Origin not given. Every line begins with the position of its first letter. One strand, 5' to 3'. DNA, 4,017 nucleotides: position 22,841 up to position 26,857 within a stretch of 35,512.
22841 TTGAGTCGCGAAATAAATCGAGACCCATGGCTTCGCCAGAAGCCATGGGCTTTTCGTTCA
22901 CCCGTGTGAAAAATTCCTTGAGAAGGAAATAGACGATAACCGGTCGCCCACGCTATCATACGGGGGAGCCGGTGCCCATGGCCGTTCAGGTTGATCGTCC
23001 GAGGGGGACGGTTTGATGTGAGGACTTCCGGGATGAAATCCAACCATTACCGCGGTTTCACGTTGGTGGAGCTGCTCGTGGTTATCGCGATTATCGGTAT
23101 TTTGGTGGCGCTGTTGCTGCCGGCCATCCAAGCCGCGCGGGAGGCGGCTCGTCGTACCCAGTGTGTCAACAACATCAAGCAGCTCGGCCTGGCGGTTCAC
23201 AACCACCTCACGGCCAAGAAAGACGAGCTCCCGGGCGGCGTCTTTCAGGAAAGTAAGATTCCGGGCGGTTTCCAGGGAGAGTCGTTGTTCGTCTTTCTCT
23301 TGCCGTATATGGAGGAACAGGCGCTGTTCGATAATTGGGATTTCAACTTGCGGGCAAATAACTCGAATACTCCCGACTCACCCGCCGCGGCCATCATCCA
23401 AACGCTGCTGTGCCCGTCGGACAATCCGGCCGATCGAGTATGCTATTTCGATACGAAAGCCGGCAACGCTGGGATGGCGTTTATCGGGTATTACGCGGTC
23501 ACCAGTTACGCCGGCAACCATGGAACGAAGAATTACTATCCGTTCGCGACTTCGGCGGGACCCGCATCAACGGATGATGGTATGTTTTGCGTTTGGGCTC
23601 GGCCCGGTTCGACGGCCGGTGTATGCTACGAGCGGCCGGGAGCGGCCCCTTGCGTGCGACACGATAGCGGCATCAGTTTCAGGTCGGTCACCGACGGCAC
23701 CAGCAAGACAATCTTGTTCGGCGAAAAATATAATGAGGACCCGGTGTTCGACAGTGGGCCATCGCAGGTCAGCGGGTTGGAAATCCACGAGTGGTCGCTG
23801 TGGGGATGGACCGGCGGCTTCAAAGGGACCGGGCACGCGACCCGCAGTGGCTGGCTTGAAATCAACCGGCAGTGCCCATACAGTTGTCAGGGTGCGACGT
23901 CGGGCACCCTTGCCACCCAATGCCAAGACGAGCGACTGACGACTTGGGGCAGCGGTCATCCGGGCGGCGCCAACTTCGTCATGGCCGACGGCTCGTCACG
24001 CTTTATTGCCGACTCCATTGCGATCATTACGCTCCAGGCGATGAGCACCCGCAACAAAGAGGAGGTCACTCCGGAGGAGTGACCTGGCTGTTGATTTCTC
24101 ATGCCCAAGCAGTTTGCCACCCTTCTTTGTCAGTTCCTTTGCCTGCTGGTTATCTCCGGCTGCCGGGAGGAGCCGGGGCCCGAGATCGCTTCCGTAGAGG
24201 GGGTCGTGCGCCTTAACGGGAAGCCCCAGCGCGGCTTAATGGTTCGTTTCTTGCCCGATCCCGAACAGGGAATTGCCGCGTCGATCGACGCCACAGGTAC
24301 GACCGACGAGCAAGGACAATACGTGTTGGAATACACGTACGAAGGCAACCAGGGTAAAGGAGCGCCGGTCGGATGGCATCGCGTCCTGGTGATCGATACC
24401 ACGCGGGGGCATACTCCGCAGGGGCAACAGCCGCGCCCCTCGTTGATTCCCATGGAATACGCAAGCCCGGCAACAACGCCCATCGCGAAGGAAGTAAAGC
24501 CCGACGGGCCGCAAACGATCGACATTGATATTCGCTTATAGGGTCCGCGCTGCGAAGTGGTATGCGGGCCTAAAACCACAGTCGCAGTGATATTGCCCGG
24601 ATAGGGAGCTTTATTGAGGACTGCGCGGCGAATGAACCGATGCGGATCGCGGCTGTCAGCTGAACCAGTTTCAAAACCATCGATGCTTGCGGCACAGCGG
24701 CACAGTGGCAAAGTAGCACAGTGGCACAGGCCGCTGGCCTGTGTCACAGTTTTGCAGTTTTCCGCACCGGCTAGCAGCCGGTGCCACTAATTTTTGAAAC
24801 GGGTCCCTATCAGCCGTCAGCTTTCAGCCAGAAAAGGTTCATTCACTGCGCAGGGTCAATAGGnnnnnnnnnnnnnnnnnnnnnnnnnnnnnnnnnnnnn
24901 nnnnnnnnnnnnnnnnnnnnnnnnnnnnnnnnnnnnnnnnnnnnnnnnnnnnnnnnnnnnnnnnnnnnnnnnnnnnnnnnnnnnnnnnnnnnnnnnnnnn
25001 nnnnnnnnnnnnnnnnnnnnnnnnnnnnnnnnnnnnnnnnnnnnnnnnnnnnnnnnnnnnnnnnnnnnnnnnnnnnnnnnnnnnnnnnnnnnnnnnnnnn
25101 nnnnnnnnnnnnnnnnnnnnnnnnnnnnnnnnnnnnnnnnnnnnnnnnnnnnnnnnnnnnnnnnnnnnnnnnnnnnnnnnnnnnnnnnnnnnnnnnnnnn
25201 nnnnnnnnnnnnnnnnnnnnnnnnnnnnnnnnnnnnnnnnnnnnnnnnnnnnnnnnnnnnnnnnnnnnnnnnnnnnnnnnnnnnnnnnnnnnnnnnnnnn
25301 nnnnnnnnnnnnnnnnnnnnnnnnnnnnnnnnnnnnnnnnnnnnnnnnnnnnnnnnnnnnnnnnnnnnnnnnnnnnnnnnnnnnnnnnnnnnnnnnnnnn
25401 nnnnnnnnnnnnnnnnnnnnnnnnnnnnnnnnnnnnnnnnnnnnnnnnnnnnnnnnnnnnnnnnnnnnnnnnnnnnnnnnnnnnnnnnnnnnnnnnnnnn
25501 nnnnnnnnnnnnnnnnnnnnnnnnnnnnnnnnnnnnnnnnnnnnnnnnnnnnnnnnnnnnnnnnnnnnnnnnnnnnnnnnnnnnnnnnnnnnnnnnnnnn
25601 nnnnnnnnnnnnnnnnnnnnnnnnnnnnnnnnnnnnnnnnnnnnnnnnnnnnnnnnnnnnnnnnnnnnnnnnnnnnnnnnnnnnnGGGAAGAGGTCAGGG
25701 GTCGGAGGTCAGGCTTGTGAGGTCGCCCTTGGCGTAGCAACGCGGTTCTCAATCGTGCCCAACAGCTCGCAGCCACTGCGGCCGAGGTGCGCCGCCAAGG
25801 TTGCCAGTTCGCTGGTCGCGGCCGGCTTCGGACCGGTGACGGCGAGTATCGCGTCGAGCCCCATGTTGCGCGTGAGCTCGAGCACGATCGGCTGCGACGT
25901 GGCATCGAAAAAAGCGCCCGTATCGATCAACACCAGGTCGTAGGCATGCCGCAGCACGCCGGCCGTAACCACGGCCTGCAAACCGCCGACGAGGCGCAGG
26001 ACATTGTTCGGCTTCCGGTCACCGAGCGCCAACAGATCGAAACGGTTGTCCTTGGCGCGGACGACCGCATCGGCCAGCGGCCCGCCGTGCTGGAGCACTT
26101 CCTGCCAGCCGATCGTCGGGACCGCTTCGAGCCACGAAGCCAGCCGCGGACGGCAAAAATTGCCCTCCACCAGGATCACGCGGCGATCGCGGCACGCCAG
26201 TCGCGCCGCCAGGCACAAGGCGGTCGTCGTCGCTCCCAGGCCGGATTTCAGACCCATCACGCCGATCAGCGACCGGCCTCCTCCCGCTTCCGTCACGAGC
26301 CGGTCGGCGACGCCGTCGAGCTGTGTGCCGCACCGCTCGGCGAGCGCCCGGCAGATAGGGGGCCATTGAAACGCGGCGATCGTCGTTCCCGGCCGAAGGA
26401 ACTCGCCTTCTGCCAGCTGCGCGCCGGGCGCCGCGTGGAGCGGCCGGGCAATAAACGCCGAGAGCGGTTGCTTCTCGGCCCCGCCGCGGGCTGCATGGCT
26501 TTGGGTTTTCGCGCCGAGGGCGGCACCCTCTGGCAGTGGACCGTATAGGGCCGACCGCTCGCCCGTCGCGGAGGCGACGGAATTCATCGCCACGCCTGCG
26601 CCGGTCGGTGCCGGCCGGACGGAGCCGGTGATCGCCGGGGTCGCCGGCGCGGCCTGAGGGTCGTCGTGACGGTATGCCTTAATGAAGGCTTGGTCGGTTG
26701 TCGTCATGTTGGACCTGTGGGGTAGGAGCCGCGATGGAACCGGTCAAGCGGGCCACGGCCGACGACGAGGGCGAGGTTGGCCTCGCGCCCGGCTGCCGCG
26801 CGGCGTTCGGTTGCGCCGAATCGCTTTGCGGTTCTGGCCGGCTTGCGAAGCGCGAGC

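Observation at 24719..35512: Candidate uncharacterised envelope/signalling system: PKD-repeat giant, then TM Ser/Thr kinase-WD40, then a repeat-bracketed TM / pseudo-ParA / ExeA-like ATPase trio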

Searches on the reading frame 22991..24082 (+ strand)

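Call 9: search_protein_families(library=pfam, proteins=[window:22991-24082:+], max_evalue=0.001)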
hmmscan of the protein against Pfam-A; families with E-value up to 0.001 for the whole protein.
window:22991-24082:+ (363 aa): 2 families
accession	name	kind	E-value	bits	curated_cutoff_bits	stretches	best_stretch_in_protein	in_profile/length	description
PF07596.16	SBP_bac_10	-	6.4e-52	177.7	23.3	1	47-344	1-266/268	Protein of unknown function (DUF1559)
PF07963.17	N_methyl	-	5.4e-09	35.7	21.2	1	18-43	2-27/27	Prokaryotic N-terminal methylation motif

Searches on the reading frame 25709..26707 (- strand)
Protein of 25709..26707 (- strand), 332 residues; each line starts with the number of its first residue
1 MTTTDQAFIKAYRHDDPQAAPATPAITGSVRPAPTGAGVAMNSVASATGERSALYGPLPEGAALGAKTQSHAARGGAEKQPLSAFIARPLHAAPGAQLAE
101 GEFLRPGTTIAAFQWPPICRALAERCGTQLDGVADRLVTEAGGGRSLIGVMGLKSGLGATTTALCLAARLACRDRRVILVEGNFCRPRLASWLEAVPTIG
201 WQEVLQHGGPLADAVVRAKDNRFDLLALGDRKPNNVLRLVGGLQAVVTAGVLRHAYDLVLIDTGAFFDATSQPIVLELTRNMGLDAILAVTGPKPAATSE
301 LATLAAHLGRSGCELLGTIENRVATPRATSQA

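Call 6: search_protein_families(library=pfam, proteins=[window:25709-26707:-], max_evalue=0.01)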
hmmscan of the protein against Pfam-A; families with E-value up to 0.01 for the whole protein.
window:25709-26707:- (332 aa): 3 families
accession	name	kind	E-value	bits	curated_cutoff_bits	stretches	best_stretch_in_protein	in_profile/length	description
PF13614.12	AAA_31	-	0.0022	18.4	27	0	147-181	3-37/177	AAA domain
PF07015.17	VirC1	-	0.0025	17.6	24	1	147-195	3-50/231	VirC1 protein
PF06564.18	CBP_BcsQ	-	0.0093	15.9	21.3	0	147-267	3-127/234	Cellulose biosynthesis protein BcsQ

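Call 7: search_protein_families(library=ncbifam, proteins=[window:25709-26707:-], max_evalue=0.01)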
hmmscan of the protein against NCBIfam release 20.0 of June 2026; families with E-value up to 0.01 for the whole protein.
window:25709-26707:- (332 aa): 11 families
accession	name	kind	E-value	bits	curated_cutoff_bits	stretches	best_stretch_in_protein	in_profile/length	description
TIGR03018.1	pepcterm_TyrKin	hypoth_equivalog_domain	2.2e-08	33.7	230.65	1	143-275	33-168/207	XrtA-associated tyrosine autokinase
TIGR01007.1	eps_fam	subfamily_domain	1.8e-06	27.7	108.05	1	149-328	21-195/204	polysaccharide biosynthesis tyrosine autokinase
NF008568.0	PRK11519.1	equivalog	4.3e-06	25.2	1068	1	150-290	531-670/720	tyrosine-protein kinase Wzc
TIGR03815.1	CpaE_hom_Actino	equivalog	0.00017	20.9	154.45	1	146-269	112-236/340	septum site-determining protein Ssd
TIGR03029.1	EpsG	equivalog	0.0002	20.6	313.8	1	142-321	100-273/274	chain length determinant protein tyrosine kinase EpsG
NF007350.0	PRK09841.1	equivalog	0.00028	19.1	1248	1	148-325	534-705/726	tyrosine-protein kinase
TIGR01005.1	eps_transp_fam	subfamily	0.00056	18.2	411.7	1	142-266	543-666/754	exopolysaccharide transport protein family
TIGR01968.1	minD_bact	equivalog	0.0028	17.1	212.9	1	148-270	4-126/261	septum site-determining protein MinD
NF010423.0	PRK13849.1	equivalog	0.0041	16.5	313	1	147-195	3-50/231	conjugal transfer ATPase VirC1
NF041546.1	ParA_partition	equivalog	0.0068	16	180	0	148-180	2-34/203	ParA family partition ATPase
TIGR03371.1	cellulose_yhjQ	equivalog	0.0069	15.9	157.85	0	148-270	4-125/246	cellulose biosynthesis protein BcsQ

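Call 39: search_solved_structures(query=window:25709-26707:-, max_evalue=1)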
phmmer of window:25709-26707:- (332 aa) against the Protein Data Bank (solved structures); distinct sequences matched with E-value up to 1: 20.
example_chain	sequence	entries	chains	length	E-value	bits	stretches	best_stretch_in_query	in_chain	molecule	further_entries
6z0p_A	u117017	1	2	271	1.1e-05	27.9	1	147-323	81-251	BceF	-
4jlv_A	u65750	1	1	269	0.00014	24.2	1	137-329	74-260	C-terminal fragment of Membrane protein CapA1, Putative uncharacterized protein capB1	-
3la6_A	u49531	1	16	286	0.00016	24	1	147-322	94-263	Tyrosine-protein kinase wzc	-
1g3q_A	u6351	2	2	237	0.0003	23.1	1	147-323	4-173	CELL DIVISION INHIBITOR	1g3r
9xgv_A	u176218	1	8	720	0.00087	21.6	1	148-321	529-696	Tyrosine-protein kinase wzc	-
9r62_I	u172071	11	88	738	0.00091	21.5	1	148-321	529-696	Tyrosine-protein kinase wzc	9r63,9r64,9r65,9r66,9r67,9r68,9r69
1ion_A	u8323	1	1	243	0.0022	20.3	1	147-324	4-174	PROBABLE CELL DIVISION INHIBITOR MIND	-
1wcv_1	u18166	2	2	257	0.0057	18.9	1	149-264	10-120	SEGREGATION PROTEIN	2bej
2bek_A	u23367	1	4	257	0.0076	18.5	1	149-264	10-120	SEGREGATION PROTEIN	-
3cio_A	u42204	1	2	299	0.014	17.7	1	147-327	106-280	Tyrosine-protein kinase etk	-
8ray_B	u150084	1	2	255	0.033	16.4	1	147-181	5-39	ParA family protein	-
4jmp_A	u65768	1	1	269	0.039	16.2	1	153-327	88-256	C-terminal fragment of CapA, Protein tyrosine kinase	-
2ved_A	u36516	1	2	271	0.041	16.1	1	153-327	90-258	MEMBRANE PROTEIN CAPA1, PROTEIN TYROSINE KINASE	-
3bfv_A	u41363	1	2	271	0.041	16.1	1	153-327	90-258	Membrane protein CapA1, Protein tyrosine kinase,Protein tyrosine kinase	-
6iub_A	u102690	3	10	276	0.052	15.8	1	146-181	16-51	SpoOJ regulator (Soj)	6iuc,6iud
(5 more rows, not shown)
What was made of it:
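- Weak MinD/ParA/Ssd hits are seen (calls 7, 39).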

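Call 63: find_homologous_proteins(query=window:25709-26707:-, max_evalue=0.00001)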
Query window:25709-26707:- (332 aa): 164 proteins with E <= 0.00001 among 8000 candidates; the best 120 are listed.
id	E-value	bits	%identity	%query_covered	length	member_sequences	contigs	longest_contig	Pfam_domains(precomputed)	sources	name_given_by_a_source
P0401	1.5e-212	722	100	100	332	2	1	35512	-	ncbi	-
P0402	3.1e-148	511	74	99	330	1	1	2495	-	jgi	jgi:Mrp family chromosome partitioning ATPase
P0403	1.0e-136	473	67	99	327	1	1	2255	-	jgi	jgi:Mrp family chromosome partitioning ATPase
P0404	1.0e-132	460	67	99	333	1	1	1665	-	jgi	jgi:Mrp family chromosome partitioning ATPase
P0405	9.2e-131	454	66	98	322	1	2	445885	-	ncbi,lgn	ncbi:MAG: hypothetical protein WD738_06000 [Pirellulales bacterium]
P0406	8.5e-127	441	65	99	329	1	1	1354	-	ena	-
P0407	2.1e-124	433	64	99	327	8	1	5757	-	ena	-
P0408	9.9e-123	427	64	99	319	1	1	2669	-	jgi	jgi:Mrp family chromosome partitioning ATPase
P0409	1.1e-117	411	64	98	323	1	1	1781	PF06564.19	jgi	jgi:Mrp family chromosome partitioning ATPase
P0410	3.2e-117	409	63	99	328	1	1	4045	-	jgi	jgi:Mrp family chromosome partitioning ATPase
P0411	4.4e-116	405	60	99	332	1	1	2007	PF06564.19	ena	-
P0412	2.9e-111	390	60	99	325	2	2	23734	-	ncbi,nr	ncbi:MAG: hypothetical protein L0228_00175 [Planctomycetes bacterium]|nr:hypothetical protein [Planc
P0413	3.0e-111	390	57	97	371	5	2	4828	-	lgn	-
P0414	1.0e-109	384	57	99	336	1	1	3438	PF06564.19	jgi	jgi:Mrp family chromosome partitioning ATPase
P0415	1.6e-106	374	58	98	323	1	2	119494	-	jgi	jgi:Mrp family chromosome partitioning ATPase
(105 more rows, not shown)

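Call 71: predict_structure(alignment_id=A4)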
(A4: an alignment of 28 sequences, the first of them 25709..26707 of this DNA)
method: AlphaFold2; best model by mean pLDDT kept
length: 332 residues; sequences in the alignment: 28
mean_pLDDT: 78.4   pTM: 0.69
mean pLDDT of the five models: 78.4, 76.0, 75.9, 74.0, 73.7
residues with pLDDT >= 90: 214; 70-90: 9; 50-70: 19; < 50: 90
segments of 3 or more residues with pLDDT < 50: 1-6, 8-14, 16-20, 22-52, 54-76, 88-100, 328-332
pLDDT, mean of each block of 10 residues (from residue 1): 45 45 43 35 31 43 38 46 59 44 84 93 94 97 97 95 97 95 95 95 94 95 94 94 97 97 97 98 98 94 98 97 68 35
secondary structure, 60 per line:
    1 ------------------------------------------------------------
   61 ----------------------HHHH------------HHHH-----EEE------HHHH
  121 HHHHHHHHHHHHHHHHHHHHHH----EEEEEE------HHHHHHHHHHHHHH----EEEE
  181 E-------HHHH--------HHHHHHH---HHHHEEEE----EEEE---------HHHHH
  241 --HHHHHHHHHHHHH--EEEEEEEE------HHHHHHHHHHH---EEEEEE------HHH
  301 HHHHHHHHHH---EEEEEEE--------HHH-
elements in order: H83-86 H99-102 E108-110 H117-142 E147-152 H159-172 E177-181 H189-192 H201-207 H211-214 E215-218 E223-226 H236-240 H243-255 E258-265 H272-282 E286-291 H298-310 E314-320
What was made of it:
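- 25709..26707 (-): Pseudo-BY-kinase, 332 aa. It has a disordered N-terminal ~100 aa starting with the conserved motif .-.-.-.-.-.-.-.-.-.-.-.. The P-loop domain reads GLGATT, where the Walker A lysine is replaced by alanine. There is no C-terminal tyrosine cluster. AF2 gives core pLDDT above 90 (call 71).
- On Bacterial tyrosine (BY) kinase: TIGR03018 / CapB / Wzc kinase domain: In the AF2 model residues 105-325 have pLDDT above 90 (call 71).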

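Call 82: fold_search(model_id=the predicted structure, library=pdb)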
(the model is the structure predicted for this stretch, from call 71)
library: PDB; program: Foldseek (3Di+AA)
matches with E <= 10: 1227; with E <= 0.001: 148
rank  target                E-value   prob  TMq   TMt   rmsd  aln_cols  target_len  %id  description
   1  3la6_F                4.0e-11  1.00  0.54  0.68  11.6       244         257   20  Octameric kinase domain of the E. coli tyrosine kinase Wzc with bound ADP (released 2010-08-25)
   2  3la6_A                4.8e-11  1.00  0.51  0.64  11.6       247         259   20  Octameric kinase domain of the E. coli tyrosine kinase Wzc with bound ADP (released 2010-08-25)
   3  3la6_B                5.5e-11  1.00  0.51  0.64  11.8       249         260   20  Octameric kinase domain of the E. coli tyrosine kinase Wzc with bound ADP (released 2010-08-25)
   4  3la6_I                7.0e-11  1.00  0.51  0.64  12.0       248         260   19  Octameric kinase domain of the E. coli tyrosine kinase Wzc with bound ADP (released 2010-08-25)
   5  3la6_L                7.9e-11  1.00  0.54  0.68  11.9       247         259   20  Octameric kinase domain of the E. coli tyrosine kinase Wzc with bound ADP (released 2010-08-25)
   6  3la6_P                8.9e-11  1.00  0.52  0.66  10.7       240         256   20  Octameric kinase domain of the E. coli tyrosine kinase Wzc with bound ADP (released 2010-08-25)
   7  6u1q_B                1.1e-10  1.00  0.54  0.84   3.1       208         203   20  Crystal Structure of VpsO (VC0937) Kinase domain (released 2020-08-19)
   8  3la6_E                1.1e-10  1.00  0.50  0.63  11.7       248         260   20  Octameric kinase domain of the E. coli tyrosine kinase Wzc with bound ADP (released 2010-08-25)
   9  6z0p_B                1.1e-10  1.00  0.48  0.63  12.0       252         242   19  BceF Tyrosine Kinase Domain (released 2021-04-14)
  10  3la6_O                1.4e-10  1.00  0.50  0.63  11.9       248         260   20  Octameric kinase domain of the E. coli tyrosine kinase Wzc with bound ADP (released 2010-08-25)
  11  4jmp                  1.8e-10  1.00  0.53  0.76   9.3       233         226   18  Crystal structure of the chimerical protein CapA2B2 (released 2014-02-05)
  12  3la6_J                1.8e-10  1.00  0.51  0.63  11.6       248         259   20  Octameric kinase domain of the E. coli tyrosine kinase Wzc with bound ADP (released 2010-08-25)
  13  3la6_G                2.3e-10  1.00  0.50  0.63  10.7       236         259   20  Octameric kinase domain of the E. coli tyrosine kinase Wzc with bound ADP (released 2010-08-25)
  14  6u1q_A                2.5e-10  1.00  0.53  0.82   2.7       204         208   20  Crystal Structure of VpsO (VC0937) Kinase domain (released 2020-08-19)
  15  3la6_M                2.5e-10  1.00  0.53  0.67  11.2       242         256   20  Octameric kinase domain of the E. coli tyrosine kinase Wzc with bound ADP (released 2010-08-25)
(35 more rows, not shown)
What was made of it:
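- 25709..26707 (-): The Foldseek top 50 are all Wzc, VpsO, BceF, CapAB or Etk (call 82).
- On Bacterial tyrosine (BY) kinase: TIGR03018 / CapB / Wzc kinase domain: The Foldseek top 50 are all Wzc, VpsO, BceF, CapAB or Etk, with E down to 4e-11 (call 82).
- Closest known: Split BY-kinases of Firmicutes. Same: CapAB structures are among the Foldseek hits (call 82).
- The Foldseek top 50 are all BY-kinases (call 82).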

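Call 95: search_protein_families(library=padloc, proteins=[window:25709-26707:-], max_evalue=0.001)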
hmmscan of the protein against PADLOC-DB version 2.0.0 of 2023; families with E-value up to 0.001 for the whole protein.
window:25709-26707:- (332 aa): 0 families
